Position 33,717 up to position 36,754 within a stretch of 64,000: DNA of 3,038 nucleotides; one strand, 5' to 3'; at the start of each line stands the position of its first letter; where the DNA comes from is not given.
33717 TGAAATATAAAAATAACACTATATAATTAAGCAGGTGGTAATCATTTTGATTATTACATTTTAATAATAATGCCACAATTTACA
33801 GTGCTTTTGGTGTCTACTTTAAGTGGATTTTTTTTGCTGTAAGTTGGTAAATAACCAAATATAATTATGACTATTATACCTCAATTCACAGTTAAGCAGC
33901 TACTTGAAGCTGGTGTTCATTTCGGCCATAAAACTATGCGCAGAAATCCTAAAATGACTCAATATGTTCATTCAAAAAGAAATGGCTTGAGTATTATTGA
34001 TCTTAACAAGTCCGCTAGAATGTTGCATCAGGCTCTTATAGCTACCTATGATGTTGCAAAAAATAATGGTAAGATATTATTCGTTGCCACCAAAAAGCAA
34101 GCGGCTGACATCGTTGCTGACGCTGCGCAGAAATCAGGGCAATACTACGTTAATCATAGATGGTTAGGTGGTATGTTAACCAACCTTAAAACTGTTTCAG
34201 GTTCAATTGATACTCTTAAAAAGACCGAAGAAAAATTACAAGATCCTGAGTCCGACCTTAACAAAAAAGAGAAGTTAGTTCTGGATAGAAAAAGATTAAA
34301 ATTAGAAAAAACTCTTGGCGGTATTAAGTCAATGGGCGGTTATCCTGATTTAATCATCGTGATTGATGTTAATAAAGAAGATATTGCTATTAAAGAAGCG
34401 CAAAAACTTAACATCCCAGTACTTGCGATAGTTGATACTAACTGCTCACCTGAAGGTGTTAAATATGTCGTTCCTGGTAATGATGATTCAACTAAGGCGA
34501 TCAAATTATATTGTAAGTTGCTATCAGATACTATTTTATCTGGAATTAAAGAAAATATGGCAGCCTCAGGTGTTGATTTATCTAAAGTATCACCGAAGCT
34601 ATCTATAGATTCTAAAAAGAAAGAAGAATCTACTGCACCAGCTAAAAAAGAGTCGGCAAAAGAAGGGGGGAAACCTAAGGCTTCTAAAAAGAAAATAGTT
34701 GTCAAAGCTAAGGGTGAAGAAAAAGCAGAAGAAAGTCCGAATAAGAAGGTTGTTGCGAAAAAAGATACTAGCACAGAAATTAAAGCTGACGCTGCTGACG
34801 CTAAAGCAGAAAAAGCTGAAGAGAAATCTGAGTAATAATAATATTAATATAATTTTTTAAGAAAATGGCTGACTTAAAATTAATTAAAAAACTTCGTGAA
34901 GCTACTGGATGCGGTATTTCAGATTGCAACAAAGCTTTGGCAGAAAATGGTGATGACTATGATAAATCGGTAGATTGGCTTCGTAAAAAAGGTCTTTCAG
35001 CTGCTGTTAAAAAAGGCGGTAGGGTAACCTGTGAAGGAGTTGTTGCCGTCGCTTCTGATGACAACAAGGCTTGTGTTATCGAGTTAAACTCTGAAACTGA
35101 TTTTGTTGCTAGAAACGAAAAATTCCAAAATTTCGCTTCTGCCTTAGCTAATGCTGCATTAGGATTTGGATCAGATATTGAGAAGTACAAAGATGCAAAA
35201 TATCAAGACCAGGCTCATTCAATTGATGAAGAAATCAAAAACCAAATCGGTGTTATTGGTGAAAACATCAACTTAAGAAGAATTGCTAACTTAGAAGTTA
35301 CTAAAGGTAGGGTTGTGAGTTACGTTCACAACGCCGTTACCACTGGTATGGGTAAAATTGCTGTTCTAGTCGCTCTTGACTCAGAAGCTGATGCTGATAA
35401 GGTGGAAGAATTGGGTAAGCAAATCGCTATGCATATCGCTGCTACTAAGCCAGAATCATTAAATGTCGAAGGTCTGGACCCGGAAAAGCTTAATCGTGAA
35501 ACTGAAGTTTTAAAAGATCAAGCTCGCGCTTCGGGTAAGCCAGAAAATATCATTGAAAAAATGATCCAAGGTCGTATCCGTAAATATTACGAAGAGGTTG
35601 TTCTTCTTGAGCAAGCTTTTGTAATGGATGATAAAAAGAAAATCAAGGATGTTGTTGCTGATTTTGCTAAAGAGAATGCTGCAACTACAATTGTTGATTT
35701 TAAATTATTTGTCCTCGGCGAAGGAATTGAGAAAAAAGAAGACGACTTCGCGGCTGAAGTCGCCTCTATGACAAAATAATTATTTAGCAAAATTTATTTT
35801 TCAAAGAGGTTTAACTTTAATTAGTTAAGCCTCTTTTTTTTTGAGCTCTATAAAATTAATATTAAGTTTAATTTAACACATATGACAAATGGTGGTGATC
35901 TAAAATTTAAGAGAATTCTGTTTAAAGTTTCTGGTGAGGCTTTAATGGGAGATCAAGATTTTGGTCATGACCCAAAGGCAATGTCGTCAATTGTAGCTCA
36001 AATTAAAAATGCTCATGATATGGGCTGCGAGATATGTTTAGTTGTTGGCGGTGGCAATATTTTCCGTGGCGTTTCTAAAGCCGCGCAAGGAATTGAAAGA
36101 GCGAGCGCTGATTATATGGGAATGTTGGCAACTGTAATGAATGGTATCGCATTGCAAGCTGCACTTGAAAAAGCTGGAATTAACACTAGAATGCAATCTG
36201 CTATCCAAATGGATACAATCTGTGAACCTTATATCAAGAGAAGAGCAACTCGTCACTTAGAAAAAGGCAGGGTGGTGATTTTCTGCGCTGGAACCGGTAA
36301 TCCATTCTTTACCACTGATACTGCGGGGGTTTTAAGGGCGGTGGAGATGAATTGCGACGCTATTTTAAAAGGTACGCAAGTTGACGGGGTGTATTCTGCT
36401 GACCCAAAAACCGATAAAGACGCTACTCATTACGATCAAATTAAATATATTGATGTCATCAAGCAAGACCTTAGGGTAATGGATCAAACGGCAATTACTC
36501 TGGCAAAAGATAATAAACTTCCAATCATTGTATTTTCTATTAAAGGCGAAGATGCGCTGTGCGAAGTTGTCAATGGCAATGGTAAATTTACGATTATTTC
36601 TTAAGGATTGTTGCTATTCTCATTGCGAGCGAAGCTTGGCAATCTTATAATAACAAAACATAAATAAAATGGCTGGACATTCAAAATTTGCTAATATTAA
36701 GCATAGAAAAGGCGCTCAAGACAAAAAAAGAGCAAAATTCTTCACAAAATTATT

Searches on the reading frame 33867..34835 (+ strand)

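Call 45: search_protein_families(library=pfam, proteins=[window:33867-34835:+], max_evalue=0.00001)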
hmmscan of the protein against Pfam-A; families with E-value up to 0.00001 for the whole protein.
window:33867-34835:+ (322 aa): 1 family
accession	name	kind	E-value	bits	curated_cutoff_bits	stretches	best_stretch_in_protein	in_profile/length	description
PF00318.25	Ribosomal_S2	-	1.4e-85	286.4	26.1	1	12-226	1-216/216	Ribosomal protein S2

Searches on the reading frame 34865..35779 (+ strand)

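Call 45: search_protein_families(library=pfam, proteins=[window:34865-35779:+], max_evalue=0.00001)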
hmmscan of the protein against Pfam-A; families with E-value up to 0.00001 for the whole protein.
window:34865-35779:+ (304 aa): 2 families
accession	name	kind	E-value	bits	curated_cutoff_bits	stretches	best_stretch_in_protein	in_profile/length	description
PF00889.24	EF_TS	-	5.3e-66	222.5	27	1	69-286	1-204/204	Elongation factor TS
PF25025.1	EF-Ts_N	-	6.8e-06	26.4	33.2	0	5-42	15-53/60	Elongation factor Ts, mitochondrial, N-terminal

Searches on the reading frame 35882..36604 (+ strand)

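Call 45: search_protein_families(library=pfam, proteins=[window:35882-36604:+], max_evalue=0.00001)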
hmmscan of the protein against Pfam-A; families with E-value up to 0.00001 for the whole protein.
window:35882-36604:+ (240 aa): 1 family
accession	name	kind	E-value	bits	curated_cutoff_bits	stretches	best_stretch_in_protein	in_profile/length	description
PF00696.33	AA_kinase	-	1.8e-33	116.6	24.9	1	10-219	1-234/234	Amino acid kinase family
